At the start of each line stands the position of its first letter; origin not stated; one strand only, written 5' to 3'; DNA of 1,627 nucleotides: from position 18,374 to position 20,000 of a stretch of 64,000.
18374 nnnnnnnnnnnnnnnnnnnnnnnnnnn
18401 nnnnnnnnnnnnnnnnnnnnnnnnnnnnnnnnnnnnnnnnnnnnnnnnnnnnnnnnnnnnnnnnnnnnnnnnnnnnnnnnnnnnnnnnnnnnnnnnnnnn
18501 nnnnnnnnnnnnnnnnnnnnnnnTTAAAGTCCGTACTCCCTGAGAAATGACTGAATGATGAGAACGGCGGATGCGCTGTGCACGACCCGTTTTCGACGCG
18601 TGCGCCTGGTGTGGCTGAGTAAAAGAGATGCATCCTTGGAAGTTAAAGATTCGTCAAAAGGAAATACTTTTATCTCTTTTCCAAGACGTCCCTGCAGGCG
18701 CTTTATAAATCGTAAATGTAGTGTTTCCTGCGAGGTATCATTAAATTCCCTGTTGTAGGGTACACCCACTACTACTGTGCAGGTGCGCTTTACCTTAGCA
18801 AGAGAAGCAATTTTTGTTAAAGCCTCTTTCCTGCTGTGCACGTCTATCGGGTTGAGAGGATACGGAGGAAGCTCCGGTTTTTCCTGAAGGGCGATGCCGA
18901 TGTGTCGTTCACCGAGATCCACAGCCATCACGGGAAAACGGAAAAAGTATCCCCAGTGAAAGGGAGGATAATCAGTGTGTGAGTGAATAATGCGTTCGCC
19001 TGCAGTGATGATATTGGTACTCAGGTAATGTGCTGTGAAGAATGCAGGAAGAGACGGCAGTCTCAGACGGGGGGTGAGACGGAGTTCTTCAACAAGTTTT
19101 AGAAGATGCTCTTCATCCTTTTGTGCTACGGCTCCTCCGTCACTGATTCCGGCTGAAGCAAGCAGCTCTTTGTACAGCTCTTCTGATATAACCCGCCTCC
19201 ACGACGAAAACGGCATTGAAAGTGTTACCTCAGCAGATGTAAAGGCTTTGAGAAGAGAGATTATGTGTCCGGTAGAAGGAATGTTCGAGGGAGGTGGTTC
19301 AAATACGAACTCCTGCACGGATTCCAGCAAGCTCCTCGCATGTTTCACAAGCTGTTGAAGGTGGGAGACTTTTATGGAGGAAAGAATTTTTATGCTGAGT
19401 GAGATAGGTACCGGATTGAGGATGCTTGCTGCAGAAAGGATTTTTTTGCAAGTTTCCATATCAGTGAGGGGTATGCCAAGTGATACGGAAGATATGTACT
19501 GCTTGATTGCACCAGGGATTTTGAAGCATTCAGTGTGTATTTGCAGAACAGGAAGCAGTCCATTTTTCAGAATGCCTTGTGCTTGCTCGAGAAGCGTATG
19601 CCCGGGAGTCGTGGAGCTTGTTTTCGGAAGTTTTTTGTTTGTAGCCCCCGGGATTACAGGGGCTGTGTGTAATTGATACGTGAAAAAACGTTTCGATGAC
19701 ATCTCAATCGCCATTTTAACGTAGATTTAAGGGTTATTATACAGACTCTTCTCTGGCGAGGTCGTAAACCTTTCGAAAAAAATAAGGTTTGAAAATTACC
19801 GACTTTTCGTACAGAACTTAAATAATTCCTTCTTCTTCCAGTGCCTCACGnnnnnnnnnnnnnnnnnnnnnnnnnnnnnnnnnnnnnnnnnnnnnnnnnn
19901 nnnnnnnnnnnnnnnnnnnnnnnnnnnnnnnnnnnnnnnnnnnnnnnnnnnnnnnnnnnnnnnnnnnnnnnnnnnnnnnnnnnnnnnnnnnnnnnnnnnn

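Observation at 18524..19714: RuvX/YqgF resolvase-like domain fused in frame to a ~260-aa N-terminal region of unknown nature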

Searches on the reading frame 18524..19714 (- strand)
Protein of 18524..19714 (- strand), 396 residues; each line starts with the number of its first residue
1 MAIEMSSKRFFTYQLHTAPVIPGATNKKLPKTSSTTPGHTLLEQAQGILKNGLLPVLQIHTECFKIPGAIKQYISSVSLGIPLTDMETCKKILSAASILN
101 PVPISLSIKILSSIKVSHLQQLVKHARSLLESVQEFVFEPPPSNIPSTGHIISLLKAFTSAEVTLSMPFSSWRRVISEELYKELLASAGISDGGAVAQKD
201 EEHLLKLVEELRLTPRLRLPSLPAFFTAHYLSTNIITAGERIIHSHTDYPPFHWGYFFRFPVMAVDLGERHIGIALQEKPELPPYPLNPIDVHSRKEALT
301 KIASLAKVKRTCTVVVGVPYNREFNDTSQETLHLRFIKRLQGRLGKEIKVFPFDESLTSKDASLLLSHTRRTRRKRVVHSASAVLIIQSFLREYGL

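Call 4: search_protein_families(library=pfam, proteins=[window:18524-19714:-], max_evalue=1)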
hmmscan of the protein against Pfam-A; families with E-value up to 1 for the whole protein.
window:18524-19714:- (396 aa): 1 family
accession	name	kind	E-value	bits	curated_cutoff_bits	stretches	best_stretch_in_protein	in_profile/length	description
PF03652.20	RuvX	-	8.6e-24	84.8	29.2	1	262-392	3-133/134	Holliday junction resolvase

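Call 5: search_protein_families(library=ncbifam, proteins=[window:18524-19714:-], max_evalue=1)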
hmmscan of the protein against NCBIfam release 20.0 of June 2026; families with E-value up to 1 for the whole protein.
window:18524-19714:- (396 aa): 2 families
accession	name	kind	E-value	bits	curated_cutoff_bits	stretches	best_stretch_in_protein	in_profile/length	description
TIGR00250.1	RNAse_H_YqgF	equivalog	1.4e-14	54.3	43.25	1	263-391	1-129/130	Holliday junction resolvase RuvX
NF001026.0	PRK00109.2-2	equivalog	6.6e-12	45.5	155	1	262-392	3-127/130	Holliday junction resolvase RuvX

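Call 6: find_homologous_proteins(query=window:18524-19714:-)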
Query window:18524-19714:- (396 aa): 1 proteins with E <= 0.001 among 7648 candidates.
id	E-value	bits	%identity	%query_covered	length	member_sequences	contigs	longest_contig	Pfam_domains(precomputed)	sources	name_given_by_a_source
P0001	6.6e-170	583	100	67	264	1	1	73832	PF03652.21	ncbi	-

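Call 8: find_encoding_contigs(protein=P0001, flank=10000, max_places=6)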
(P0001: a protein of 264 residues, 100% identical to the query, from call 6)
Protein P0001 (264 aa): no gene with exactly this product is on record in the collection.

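Call 9: list_cluster_members(proteins=[P0001])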
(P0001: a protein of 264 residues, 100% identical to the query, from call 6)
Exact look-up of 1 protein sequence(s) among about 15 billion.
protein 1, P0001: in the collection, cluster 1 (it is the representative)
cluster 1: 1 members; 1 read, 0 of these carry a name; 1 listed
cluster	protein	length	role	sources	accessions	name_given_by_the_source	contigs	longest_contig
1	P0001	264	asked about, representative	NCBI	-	-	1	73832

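Call 14: find_related_loci(query=window:18524-19714:-, collection=genome_contigs, flank=6000)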
Query window:18524-19714:- (396 aa) in genome_contigs; peptide patterns used: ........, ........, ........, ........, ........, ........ (x = any residue, [..] = any of these).
49 stretches matched a pattern, but none encodes a relative of the query by tblastn (E <= 1e-3).

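Call 18: search_protein_representatives(protein=window:18524-19714:-)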
Query: 396 residues. Proteins with E-value up to 0.001 (for the whole library): 1310; up to 1e-10: 6; up to 1e-30: 1. The best 150 are listed.
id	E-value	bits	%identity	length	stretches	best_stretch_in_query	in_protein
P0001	2.1e-170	582.9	100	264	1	133-396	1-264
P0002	7.3e-13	64.5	39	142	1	262-392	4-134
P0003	2.3e-11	59.6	35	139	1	260-391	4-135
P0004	3.4e-11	59.0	38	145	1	258-392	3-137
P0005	6.3e-11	58.1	35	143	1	263-391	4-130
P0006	7.2e-11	58.0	31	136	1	263-393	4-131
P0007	1.6e-10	56.8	36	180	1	261-393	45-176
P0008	1.6e-10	56.8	34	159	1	262-396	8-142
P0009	4.7e-10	55.3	36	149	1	262-391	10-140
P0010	7.3e-10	54.6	35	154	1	258-391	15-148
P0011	9.2e-10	54.3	35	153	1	262-392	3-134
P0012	1.2e-09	53.9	32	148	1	262-392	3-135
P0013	2.1e-09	53.1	37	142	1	262-391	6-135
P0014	2.5e-09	52.9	34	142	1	262-392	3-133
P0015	4.1e-09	52.2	32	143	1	262-391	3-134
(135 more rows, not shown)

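Call 22: find_related_loci(query=window:18524-19714:-, collection=metagenome_contigs, flank=6000)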
Query window:18524-19714:- (396 aa) in metagenome_contigs; peptide patterns used: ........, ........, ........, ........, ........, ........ (x = any residue, [..] = any of these).
96 stretches matched a pattern, but none encodes a relative of the query by tblastn (E <= 1e-3).

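Call 28: predict_structure(protein=window:18524-19714:-)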
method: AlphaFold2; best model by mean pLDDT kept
length: 396 residues; sequences in the alignment: 1
mean_pLDDT: 41.2   pTM: 0.31
mean pLDDT of the five models: 41.2, 34.7, 31.3, 28.9, 28.6
residues with pLDDT >= 90: 0; 70-90: 0; 50-70: 128; < 50: 268
segments of 3 or more residues with pLDDT < 50: 1-42, 50-55, 59-75, 166-273, 275-295, 306-315, 317-330, 352-396
pLDDT, mean of each block of 10 residues (from residue 1): 22 27 24 32 50 47 30 48 62 61 58 54 61 59 52 55 48 43 36 26 33 39 26 23 24 34 44 44 28 45 51 47 40 59 60 38 27 26 35 29
secondary structure, 60 per line:
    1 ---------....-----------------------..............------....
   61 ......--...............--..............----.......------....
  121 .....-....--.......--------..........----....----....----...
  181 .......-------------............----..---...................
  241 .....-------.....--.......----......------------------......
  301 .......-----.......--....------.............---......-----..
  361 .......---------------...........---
elements in order: E10-13 H37-50 E57-66 E69-83 H86-99 E104-110 H117-125 H127-130 E133-139 H148-157 E162-165 H170-173 H178-187 H201-212 H222-245 E253-257 E260-266 E271-276 H295-307 E313-319 H322-325 H332-344 E348-353 H359-367 H383-393

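Call 35: find_encoding_contigs(protein=P0002, flank=6000, max_places=3)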
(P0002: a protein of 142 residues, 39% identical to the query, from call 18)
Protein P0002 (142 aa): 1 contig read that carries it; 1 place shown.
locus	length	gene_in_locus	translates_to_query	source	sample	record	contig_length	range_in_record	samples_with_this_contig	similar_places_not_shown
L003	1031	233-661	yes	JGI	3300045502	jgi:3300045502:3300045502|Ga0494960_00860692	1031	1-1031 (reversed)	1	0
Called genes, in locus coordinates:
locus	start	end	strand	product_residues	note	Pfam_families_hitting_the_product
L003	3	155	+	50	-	?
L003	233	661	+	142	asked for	PF03652:RuvX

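Call 64: search_protein_families(library=padloc, proteins=[window:18524-19714:-], max_evalue=0.01)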
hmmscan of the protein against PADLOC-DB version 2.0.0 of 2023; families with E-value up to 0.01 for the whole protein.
window:18524-19714:- (396 aa): 0 families

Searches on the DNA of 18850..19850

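Call 68: search_rna_families(source=window, start=18850, end=19850, threshold=evalue, max_evalue=1)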
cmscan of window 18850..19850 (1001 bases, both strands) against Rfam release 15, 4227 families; matches with E-value up to 1: 0.
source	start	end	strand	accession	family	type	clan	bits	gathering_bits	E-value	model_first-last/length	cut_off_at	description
